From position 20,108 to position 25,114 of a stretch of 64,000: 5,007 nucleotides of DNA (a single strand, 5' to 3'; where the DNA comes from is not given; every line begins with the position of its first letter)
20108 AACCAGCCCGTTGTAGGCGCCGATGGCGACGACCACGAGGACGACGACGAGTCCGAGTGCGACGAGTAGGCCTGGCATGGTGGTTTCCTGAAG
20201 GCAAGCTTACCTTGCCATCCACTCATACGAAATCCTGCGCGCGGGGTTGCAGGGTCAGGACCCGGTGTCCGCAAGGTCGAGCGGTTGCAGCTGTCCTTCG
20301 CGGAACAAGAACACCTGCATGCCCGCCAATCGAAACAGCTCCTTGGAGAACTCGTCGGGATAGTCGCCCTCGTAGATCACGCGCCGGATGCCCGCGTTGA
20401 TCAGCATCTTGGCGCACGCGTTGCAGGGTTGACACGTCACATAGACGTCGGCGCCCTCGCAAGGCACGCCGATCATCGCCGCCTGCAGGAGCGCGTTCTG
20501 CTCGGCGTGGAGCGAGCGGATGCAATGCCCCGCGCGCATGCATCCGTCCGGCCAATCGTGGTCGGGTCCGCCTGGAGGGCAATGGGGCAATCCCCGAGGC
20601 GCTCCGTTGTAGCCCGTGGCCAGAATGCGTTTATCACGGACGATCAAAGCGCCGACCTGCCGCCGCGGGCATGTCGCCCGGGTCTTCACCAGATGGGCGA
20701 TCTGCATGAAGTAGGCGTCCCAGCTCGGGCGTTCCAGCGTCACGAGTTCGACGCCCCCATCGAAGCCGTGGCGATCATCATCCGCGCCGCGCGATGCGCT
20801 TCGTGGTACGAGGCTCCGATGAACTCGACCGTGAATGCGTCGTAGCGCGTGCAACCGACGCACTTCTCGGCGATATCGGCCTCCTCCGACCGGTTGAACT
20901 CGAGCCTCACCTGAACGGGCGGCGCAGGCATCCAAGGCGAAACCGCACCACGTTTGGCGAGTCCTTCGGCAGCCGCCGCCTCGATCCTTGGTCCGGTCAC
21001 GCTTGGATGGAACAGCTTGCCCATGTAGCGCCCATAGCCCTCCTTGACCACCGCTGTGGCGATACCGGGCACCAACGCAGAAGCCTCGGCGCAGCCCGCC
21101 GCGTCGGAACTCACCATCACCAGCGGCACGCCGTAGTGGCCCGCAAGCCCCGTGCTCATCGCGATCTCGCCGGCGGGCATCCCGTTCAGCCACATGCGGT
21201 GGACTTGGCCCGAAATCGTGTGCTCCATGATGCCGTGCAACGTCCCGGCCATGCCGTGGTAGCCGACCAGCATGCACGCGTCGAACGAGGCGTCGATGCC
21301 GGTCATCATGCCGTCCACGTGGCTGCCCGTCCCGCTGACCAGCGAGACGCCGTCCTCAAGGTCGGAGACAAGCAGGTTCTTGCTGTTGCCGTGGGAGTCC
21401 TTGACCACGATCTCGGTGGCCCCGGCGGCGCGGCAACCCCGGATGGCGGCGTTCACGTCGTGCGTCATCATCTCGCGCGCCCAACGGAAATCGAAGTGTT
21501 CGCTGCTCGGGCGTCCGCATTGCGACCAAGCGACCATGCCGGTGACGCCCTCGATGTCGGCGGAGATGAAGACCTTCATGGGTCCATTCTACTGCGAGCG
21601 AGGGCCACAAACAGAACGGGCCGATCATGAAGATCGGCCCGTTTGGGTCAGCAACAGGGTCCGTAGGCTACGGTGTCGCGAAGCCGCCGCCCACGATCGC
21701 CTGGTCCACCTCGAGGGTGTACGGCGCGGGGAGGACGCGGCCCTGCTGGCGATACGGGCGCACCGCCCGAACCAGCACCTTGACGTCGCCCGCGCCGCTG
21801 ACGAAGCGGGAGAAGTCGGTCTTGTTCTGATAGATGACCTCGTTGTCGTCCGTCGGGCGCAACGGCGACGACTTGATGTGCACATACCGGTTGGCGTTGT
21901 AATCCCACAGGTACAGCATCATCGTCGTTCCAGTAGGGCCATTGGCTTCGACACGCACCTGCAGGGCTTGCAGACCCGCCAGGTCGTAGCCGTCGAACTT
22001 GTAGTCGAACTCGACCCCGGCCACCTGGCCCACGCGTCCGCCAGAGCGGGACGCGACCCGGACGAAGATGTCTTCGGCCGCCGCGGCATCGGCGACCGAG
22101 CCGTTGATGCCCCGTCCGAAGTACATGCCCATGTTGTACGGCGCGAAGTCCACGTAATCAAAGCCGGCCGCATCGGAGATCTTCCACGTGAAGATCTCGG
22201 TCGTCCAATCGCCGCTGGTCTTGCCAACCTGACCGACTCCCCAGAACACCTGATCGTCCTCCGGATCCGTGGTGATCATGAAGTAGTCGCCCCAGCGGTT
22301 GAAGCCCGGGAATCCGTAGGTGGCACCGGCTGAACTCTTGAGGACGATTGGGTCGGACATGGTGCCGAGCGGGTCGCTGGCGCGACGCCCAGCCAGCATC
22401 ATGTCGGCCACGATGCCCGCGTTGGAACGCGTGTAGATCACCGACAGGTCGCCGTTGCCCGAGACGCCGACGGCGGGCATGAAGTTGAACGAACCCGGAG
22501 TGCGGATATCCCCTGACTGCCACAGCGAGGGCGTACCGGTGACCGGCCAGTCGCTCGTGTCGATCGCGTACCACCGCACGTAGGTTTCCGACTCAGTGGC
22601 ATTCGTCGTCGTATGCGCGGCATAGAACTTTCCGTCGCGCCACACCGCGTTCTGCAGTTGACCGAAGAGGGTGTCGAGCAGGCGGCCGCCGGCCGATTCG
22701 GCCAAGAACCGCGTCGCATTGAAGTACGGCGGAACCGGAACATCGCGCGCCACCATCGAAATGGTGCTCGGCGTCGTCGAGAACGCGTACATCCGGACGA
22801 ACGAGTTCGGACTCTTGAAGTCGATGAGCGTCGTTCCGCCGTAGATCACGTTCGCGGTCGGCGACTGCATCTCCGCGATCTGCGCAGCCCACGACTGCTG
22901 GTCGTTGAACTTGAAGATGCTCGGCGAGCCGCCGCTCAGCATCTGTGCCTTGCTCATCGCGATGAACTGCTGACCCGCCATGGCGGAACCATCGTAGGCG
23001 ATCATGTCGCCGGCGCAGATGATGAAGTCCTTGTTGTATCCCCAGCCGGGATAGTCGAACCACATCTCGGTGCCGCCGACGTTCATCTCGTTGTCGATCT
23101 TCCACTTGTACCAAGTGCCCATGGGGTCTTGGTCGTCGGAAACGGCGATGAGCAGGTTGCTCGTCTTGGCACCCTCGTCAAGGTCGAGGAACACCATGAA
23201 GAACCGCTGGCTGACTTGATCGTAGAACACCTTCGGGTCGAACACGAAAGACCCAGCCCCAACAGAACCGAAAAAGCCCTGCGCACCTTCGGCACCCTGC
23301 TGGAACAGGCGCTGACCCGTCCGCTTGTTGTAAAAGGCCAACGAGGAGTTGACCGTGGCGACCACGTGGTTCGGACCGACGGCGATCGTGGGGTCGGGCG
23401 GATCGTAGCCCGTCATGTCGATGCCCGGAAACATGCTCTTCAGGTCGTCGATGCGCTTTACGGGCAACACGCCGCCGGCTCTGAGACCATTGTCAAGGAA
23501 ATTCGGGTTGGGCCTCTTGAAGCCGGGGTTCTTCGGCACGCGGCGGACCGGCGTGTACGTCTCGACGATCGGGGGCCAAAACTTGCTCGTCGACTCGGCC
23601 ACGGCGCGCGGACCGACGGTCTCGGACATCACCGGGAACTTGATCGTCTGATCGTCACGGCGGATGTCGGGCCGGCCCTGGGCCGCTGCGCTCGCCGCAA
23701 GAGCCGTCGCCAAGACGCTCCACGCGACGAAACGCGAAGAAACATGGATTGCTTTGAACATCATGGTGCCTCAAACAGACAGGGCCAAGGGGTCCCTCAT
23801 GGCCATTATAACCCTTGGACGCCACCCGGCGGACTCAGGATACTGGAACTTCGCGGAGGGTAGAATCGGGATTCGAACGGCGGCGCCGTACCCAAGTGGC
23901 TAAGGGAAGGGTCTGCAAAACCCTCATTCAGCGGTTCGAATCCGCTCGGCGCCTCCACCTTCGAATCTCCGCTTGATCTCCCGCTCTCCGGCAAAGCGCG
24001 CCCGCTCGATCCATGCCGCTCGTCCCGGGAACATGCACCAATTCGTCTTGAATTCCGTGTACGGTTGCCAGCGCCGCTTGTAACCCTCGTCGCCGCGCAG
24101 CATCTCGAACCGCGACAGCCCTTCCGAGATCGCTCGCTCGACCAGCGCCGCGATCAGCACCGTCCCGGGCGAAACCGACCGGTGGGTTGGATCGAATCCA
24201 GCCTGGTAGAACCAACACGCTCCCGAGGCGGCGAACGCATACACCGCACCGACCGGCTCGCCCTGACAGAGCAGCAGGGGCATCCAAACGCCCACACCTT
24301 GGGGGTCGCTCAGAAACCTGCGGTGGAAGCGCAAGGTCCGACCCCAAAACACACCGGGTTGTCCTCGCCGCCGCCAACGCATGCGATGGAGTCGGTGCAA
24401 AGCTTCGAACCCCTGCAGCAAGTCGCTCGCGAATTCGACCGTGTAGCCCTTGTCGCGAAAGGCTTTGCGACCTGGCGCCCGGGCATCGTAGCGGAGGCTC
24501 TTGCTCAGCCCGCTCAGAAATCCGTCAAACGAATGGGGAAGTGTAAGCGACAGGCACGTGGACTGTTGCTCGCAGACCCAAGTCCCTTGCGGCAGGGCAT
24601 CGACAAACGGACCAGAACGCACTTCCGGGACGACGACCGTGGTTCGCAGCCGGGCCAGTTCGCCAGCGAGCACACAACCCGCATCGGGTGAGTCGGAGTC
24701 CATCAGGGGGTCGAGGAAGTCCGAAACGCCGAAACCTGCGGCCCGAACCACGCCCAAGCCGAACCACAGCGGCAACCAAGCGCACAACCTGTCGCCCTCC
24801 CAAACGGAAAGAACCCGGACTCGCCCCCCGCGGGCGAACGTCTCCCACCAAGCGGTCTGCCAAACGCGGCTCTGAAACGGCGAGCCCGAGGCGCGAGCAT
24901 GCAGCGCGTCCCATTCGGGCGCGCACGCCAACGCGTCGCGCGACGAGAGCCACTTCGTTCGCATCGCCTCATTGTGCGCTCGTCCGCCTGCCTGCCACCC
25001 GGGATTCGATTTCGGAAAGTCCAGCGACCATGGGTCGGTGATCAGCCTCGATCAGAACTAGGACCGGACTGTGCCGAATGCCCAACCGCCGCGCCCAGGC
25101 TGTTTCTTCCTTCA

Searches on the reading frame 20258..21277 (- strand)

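Call 56: search_protein_families(library=pfam, proteins=[window:20258-21277:-], max_evalue=0.00001)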
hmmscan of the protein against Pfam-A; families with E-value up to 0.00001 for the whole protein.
window:20258-21277:- (340 aa): 2 families
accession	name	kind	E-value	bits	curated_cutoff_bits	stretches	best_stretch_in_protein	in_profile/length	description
PF00383.29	dCMP_cyt_deam_1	-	5.2e-27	94.2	25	1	185-302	2-100/102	Cytidine and deoxycytidylate deaminase zinc-binding region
PF14437.12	MafB19-deam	-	1.1e-19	71.2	27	1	185-309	2-106/142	MafB19-like deaminase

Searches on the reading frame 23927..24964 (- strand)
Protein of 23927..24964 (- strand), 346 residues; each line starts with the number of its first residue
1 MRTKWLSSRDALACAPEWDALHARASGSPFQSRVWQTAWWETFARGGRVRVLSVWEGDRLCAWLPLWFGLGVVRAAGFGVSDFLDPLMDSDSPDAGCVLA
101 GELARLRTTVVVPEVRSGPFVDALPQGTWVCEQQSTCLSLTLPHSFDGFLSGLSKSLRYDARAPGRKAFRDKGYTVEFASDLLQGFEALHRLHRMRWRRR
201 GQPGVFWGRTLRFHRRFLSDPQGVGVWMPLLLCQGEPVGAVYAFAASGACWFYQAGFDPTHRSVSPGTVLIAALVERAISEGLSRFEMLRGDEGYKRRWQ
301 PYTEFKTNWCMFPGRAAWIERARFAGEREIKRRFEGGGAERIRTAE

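Call 56: search_protein_families(library=pfam, proteins=[window:23927-24964:-], max_evalue=0.00001)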
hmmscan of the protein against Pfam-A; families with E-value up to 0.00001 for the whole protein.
window:23927-24964:- (346 aa): 1 family
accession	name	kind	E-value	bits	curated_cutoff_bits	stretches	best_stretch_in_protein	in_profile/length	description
PF13480.13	Acetyltransf_6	-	7.2e-28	98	22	1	156-297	2-143/143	Acetyltransferase (GNAT) domain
